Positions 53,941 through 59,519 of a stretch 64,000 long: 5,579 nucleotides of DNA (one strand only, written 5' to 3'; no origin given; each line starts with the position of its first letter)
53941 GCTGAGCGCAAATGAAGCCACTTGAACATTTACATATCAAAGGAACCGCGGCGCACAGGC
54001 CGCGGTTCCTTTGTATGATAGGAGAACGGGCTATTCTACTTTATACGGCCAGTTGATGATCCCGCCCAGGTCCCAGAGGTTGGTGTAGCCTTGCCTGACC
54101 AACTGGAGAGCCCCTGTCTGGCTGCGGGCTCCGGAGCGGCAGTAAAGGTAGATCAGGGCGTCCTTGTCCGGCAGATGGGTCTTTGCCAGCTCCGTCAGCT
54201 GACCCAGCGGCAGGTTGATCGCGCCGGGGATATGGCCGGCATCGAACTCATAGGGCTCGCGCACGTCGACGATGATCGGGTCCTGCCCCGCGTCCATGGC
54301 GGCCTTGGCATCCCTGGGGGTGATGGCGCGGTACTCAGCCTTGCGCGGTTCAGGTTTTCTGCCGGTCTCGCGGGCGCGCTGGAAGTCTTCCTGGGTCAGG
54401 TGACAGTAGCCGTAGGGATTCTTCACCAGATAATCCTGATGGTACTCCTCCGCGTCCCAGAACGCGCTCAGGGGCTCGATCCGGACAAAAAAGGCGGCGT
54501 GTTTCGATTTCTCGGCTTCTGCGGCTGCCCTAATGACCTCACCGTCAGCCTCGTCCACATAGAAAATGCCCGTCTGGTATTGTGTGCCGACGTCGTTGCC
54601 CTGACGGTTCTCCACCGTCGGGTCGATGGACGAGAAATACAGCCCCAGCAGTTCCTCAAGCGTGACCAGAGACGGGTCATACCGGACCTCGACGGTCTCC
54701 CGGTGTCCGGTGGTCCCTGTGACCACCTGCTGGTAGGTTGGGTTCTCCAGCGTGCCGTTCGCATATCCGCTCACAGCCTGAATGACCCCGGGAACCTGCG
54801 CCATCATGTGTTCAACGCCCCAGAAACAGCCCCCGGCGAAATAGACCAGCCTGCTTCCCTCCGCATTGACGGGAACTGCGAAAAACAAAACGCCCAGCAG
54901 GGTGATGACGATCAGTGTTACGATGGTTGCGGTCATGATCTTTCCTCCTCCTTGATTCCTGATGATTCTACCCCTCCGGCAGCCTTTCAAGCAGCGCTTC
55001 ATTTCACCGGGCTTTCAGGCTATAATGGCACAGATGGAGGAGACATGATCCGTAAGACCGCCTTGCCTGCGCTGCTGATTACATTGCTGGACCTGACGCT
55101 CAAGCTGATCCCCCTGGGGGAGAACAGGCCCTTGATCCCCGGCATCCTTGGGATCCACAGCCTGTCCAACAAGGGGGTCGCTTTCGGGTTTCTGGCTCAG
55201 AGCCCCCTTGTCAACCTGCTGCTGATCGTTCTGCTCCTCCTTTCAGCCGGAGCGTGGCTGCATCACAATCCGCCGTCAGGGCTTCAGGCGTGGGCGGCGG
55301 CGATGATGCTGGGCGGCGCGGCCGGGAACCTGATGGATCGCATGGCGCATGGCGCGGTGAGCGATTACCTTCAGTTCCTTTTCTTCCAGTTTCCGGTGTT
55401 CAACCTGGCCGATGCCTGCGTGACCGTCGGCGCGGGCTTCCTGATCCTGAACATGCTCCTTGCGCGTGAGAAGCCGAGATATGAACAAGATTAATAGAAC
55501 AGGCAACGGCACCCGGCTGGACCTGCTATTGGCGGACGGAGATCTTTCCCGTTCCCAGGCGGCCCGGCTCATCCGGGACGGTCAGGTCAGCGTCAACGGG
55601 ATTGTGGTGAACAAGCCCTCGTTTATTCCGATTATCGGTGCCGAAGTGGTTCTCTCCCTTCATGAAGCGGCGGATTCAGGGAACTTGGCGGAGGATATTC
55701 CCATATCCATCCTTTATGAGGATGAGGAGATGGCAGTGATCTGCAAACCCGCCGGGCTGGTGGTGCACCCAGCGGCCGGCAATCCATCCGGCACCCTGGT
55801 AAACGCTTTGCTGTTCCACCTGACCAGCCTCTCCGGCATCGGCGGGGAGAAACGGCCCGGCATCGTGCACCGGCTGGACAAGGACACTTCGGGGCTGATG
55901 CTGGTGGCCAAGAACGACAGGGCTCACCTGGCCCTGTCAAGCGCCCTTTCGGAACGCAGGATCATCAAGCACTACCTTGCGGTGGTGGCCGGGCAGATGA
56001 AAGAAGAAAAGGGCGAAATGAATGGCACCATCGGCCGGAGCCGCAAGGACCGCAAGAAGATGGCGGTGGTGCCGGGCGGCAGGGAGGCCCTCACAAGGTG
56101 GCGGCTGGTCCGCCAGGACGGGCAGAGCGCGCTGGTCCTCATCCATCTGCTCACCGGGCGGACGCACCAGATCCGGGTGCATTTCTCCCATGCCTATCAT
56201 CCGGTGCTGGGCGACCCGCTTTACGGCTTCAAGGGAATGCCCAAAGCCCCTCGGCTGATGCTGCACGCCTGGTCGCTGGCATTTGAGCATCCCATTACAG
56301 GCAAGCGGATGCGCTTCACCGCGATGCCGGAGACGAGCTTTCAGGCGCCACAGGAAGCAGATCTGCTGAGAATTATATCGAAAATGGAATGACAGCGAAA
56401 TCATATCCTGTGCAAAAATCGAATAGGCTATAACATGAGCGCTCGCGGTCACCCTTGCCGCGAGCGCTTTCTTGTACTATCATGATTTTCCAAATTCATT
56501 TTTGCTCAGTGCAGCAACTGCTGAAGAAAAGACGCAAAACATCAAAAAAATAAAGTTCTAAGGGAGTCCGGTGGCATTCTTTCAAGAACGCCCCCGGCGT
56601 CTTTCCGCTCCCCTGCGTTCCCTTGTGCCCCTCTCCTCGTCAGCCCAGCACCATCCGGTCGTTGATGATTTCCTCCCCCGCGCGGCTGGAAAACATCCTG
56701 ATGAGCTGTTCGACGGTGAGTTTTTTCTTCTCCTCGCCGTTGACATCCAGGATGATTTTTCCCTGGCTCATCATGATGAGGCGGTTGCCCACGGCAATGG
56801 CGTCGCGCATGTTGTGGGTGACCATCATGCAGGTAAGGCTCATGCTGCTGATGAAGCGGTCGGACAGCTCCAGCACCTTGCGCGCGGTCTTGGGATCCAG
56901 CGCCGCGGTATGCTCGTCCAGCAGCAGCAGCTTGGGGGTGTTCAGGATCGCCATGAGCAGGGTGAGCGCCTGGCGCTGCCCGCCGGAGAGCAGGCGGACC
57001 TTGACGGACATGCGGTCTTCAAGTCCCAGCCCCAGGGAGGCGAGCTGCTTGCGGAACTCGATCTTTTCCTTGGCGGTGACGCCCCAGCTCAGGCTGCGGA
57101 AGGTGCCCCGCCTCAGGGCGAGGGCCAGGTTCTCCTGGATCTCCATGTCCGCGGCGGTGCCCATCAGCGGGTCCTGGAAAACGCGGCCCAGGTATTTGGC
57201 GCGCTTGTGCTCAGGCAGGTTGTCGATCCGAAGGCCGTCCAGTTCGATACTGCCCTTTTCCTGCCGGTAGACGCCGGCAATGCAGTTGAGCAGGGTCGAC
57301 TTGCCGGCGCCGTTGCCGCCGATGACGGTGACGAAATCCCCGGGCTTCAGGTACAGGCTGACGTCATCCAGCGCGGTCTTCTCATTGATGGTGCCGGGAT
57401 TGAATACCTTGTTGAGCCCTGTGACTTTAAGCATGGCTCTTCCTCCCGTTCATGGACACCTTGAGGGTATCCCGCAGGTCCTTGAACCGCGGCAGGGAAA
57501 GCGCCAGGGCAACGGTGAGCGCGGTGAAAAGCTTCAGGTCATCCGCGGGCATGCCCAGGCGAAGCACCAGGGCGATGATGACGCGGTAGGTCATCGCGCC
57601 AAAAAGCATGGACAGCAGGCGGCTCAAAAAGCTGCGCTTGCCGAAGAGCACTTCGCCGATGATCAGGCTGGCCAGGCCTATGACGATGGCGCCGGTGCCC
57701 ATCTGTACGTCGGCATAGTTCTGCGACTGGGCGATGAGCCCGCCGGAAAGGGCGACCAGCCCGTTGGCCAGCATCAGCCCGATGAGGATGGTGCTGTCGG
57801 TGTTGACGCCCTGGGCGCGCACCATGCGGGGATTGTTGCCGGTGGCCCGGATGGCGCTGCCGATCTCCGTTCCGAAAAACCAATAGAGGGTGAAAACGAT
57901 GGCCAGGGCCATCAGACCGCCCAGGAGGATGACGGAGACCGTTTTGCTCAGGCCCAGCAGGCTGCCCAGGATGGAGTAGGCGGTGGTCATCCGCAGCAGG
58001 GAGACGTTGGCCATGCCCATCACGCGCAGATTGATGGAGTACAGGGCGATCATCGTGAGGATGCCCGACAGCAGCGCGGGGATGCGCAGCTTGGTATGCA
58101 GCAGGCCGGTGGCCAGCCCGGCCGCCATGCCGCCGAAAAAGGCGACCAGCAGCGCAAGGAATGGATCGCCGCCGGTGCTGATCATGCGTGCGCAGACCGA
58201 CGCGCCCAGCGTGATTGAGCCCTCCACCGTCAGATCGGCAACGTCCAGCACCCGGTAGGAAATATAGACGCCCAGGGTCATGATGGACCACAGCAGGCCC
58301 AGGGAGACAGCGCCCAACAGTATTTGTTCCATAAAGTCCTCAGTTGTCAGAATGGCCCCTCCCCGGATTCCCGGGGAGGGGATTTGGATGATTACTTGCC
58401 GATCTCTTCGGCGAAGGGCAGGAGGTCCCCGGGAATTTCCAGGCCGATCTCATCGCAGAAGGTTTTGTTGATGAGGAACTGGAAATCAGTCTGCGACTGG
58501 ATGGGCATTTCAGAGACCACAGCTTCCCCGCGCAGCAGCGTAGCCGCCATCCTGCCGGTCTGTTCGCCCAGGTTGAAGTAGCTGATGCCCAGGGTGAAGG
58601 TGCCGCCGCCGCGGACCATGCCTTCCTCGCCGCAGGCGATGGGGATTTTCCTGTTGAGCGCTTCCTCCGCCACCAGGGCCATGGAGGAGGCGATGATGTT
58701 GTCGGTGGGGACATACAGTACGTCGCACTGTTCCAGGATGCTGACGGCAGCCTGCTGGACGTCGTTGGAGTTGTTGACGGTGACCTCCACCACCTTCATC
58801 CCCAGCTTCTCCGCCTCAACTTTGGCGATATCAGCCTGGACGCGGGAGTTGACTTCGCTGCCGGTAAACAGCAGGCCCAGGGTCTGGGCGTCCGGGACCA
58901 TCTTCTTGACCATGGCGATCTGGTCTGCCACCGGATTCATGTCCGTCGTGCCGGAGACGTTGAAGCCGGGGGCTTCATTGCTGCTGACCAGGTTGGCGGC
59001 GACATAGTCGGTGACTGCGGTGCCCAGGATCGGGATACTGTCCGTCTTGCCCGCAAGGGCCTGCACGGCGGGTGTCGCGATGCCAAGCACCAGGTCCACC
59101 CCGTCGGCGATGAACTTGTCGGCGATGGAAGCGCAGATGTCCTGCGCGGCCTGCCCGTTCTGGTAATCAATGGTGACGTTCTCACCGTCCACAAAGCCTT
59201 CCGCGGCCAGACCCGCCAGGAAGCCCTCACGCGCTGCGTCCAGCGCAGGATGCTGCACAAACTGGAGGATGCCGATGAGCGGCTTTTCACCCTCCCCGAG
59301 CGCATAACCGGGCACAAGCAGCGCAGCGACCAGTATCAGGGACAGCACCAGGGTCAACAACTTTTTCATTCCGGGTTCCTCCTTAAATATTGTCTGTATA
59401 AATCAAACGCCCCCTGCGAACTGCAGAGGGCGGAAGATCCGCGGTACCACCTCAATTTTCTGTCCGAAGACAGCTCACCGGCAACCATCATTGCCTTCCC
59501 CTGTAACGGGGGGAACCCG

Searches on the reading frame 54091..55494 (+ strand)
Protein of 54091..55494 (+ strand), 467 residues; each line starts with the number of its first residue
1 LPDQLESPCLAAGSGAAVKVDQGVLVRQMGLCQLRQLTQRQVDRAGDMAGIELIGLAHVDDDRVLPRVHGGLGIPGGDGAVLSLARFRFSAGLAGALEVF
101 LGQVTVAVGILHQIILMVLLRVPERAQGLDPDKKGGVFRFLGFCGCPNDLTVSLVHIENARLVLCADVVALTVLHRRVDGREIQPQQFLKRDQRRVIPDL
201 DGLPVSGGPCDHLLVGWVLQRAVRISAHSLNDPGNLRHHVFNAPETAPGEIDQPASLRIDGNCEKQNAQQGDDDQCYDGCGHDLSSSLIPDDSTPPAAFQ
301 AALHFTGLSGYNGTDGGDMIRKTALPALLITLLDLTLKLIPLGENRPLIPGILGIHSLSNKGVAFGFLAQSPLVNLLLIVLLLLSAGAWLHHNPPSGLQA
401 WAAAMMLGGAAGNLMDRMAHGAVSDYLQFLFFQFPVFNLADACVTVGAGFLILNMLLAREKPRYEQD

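Call 85: search_protein_families(library=pfam, proteins=[window:54091-55494:+], max_evalue=1e-8)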
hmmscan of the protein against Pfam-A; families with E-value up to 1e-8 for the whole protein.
window:54091-55494:+ (467 aa): 1 family
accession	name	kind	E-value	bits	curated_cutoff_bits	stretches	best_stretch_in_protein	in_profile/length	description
PF01252.23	Peptidase_A8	-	1.2e-29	103.8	25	1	327-456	2-141/142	Signal peptidase (SPase) II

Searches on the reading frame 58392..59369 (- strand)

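Call 85: search_protein_families(library=pfam, proteins=[window:58392-59369:-], max_evalue=1e-8)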
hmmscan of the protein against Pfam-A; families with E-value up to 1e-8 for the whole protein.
window:58392-59369:- (325 aa): 1 family
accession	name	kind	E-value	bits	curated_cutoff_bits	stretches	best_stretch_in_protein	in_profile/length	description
PF04392.18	ABC_sub_bind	-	1.2e-79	268.1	25.9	1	32-322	2-291/293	ABC transporter substrate binding protein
